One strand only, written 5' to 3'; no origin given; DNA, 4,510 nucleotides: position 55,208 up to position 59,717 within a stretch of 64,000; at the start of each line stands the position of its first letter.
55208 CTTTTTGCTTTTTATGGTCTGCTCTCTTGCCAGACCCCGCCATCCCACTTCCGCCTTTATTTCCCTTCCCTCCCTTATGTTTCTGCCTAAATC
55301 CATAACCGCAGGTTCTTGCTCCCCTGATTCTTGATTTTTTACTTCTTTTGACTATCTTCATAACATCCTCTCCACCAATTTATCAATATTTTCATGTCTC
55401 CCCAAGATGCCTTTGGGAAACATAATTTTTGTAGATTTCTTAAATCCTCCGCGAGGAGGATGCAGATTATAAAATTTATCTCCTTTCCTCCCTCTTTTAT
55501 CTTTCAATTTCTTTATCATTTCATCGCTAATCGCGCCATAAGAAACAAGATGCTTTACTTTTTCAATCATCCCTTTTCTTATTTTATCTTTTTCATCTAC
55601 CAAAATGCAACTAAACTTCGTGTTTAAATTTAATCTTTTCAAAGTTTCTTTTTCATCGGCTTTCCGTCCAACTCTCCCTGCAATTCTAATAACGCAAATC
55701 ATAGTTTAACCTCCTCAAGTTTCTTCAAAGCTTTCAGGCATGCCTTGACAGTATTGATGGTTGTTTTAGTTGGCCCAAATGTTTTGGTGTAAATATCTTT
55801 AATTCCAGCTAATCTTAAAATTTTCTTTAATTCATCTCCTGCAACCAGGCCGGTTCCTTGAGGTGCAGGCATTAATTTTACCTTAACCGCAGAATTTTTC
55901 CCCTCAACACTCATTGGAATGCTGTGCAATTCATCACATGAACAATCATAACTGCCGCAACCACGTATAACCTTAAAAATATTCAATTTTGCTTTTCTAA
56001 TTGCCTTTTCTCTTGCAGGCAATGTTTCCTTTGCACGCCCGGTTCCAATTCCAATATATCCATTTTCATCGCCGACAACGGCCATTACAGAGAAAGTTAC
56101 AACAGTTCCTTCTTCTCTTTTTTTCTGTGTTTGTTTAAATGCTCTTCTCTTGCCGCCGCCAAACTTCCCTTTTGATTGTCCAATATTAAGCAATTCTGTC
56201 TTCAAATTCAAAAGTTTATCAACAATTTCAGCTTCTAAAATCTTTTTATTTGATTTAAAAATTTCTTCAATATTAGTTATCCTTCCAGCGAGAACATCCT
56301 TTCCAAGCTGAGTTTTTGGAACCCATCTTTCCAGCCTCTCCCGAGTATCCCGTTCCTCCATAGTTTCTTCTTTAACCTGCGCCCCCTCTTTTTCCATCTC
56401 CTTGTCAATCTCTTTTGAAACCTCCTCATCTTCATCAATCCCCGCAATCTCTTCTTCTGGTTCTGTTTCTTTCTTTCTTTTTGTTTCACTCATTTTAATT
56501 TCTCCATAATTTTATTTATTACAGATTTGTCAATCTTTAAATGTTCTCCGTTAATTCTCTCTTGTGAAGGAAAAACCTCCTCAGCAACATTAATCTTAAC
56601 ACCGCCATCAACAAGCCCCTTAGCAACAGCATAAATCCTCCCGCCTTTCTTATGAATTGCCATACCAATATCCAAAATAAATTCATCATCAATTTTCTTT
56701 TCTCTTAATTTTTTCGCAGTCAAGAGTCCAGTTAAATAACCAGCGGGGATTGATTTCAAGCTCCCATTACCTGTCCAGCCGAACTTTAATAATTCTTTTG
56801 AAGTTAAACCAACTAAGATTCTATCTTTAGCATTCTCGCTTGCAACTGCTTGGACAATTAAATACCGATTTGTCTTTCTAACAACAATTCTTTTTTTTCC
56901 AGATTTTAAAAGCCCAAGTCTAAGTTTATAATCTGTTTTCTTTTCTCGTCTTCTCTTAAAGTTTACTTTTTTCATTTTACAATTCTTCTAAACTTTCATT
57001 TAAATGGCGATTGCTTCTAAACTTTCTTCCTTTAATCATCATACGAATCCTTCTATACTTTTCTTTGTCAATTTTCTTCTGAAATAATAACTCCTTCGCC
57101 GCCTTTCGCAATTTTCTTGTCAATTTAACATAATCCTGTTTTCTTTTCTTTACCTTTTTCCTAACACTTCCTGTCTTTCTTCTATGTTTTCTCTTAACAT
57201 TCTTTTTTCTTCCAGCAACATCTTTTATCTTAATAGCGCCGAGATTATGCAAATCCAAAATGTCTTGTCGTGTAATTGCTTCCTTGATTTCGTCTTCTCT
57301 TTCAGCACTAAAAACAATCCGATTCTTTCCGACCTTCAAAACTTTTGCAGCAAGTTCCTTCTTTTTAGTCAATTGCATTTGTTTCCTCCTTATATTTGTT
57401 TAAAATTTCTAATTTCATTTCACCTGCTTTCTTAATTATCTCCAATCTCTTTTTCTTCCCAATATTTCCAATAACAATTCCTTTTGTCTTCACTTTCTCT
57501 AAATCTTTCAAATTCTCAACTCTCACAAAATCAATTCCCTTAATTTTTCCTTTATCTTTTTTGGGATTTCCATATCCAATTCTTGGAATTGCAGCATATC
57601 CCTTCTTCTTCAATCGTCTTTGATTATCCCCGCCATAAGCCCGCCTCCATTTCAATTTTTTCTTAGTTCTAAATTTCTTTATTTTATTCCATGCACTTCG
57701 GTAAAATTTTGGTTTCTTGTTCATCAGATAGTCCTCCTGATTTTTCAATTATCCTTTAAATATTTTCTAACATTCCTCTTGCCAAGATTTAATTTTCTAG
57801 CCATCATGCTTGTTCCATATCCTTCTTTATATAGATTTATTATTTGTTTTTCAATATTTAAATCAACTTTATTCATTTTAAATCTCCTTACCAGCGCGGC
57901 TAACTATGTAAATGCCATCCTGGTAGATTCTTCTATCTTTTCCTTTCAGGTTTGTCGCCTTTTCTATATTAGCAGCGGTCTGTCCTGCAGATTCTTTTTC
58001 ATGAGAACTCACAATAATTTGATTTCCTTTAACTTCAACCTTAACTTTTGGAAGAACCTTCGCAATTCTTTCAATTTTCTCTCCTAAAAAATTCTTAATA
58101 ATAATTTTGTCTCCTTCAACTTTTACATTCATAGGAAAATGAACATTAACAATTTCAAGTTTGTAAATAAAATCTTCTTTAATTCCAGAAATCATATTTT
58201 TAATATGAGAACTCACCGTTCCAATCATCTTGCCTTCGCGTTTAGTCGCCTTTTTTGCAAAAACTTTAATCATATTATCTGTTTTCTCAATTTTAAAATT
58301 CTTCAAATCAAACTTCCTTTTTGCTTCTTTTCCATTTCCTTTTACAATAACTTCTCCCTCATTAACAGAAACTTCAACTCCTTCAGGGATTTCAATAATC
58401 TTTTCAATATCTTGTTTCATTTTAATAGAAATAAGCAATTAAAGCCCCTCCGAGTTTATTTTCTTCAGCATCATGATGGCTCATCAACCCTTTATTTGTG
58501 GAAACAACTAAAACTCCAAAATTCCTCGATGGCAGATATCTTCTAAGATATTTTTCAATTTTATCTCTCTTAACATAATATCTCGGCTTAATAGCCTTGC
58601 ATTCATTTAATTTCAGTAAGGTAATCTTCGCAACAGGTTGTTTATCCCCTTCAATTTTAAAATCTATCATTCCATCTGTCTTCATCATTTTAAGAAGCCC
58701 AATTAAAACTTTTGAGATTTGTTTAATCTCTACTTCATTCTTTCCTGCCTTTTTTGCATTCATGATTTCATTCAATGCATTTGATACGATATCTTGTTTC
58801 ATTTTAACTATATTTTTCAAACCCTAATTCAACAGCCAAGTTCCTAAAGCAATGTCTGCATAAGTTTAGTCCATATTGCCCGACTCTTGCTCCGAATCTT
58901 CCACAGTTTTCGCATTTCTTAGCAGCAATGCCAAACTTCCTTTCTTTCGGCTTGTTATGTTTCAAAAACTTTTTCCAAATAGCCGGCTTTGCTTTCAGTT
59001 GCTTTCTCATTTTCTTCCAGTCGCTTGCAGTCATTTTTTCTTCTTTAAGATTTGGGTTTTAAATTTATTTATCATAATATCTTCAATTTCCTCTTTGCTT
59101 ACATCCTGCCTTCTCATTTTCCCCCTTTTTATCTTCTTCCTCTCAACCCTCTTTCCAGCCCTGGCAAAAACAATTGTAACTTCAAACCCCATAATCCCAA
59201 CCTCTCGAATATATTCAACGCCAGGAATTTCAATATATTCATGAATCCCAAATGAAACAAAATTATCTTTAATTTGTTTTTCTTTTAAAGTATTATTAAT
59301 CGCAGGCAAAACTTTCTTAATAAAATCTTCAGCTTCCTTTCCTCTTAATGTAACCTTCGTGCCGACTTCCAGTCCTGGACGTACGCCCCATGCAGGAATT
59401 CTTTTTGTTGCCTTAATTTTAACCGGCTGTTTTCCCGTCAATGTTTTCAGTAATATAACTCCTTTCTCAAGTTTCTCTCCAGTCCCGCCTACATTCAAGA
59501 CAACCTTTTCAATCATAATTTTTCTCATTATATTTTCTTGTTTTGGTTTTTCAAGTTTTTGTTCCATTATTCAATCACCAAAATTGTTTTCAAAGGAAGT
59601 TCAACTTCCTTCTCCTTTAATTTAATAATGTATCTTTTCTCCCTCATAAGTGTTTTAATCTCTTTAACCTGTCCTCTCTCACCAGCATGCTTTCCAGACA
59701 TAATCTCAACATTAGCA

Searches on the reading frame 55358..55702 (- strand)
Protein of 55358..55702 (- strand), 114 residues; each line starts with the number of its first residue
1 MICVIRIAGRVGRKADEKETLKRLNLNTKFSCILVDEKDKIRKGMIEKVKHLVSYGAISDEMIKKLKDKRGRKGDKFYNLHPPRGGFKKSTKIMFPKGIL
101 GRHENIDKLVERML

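Call 58: search_protein_families(library=pfam, proteins=[window:55358-55702:-], max_evalue=0.00001)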
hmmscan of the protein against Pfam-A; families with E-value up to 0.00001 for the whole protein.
window:55358-55702:- (114 aa): 1 family
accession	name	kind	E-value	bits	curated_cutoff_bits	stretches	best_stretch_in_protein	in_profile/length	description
PF00327.25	Ribosomal_L30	-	1.8e-10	40.9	23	1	4-53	3-51/51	Ribosomal protein L30p/L7e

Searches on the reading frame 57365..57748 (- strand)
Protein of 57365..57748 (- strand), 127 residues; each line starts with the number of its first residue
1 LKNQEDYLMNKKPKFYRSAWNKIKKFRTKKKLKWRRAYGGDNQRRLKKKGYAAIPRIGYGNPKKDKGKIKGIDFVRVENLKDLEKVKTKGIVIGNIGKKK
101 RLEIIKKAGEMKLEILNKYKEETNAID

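Call 58: search_protein_families(library=pfam, proteins=[window:57365-57748:-], max_evalue=0.00001)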
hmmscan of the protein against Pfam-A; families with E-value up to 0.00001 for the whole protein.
window:57365-57748:- (127 aa): 1 family
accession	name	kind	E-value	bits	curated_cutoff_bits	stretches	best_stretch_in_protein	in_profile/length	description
PF01655.23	Ribosomal_L32e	-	9.1e-19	68.2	25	1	12-117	1-108/108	Ribosomal protein L32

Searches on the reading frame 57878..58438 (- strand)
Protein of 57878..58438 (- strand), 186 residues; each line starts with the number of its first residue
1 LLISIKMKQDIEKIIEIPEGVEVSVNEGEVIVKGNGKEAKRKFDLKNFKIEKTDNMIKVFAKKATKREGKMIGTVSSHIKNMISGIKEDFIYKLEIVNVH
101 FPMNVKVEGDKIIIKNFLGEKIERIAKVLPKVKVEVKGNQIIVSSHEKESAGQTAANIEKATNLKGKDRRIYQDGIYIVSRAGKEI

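Call 58: search_protein_families(library=pfam, proteins=[window:57878-58438:-], max_evalue=0.00001)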
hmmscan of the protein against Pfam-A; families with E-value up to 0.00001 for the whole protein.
window:57878-58438:- (186 aa): 1 family
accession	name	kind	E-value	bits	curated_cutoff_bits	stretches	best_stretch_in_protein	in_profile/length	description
PF00347.28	Ribosomal_L6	-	1.7e-22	80.4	27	2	101-171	1-76/80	Ribosomal protein L6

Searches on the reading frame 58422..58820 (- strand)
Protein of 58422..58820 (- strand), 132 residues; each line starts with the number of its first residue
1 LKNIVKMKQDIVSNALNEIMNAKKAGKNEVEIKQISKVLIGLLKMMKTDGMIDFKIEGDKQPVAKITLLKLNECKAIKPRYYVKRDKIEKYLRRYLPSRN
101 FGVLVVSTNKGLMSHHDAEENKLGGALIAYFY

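Call 58: search_protein_families(library=pfam, proteins=[window:58422-58820:-], max_evalue=0.00001)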
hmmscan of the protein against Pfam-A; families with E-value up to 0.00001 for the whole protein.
window:58422-58820:- (132 aa): 1 family
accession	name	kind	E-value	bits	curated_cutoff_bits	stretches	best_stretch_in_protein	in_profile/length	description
PF00410.24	Ribosomal_S8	-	2.9e-19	69.7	24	1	10-132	1-126/126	Ribosomal protein S8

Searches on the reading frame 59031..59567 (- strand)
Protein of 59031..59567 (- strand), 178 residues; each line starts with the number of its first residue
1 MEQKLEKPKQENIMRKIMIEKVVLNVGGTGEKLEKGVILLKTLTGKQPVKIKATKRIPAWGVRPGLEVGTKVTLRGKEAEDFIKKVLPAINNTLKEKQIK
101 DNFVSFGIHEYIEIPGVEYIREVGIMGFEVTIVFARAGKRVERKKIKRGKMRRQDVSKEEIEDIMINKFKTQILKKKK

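Call 58: search_protein_families(library=pfam, proteins=[window:59031-59567:-], max_evalue=0.00001)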
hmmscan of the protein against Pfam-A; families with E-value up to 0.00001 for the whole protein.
window:59031-59567:- (178 aa): 2 families
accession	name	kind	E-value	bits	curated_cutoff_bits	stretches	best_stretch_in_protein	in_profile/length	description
PF00673.26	Ribosomal_L5_C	-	8.7e-13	48.6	27.8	1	68-143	2-84/94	ribosomal L5P family C-terminus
PF00281.24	Ribosomal_L5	-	2e-11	44.4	34.9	1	12-63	1-57/57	Ribosomal protein L5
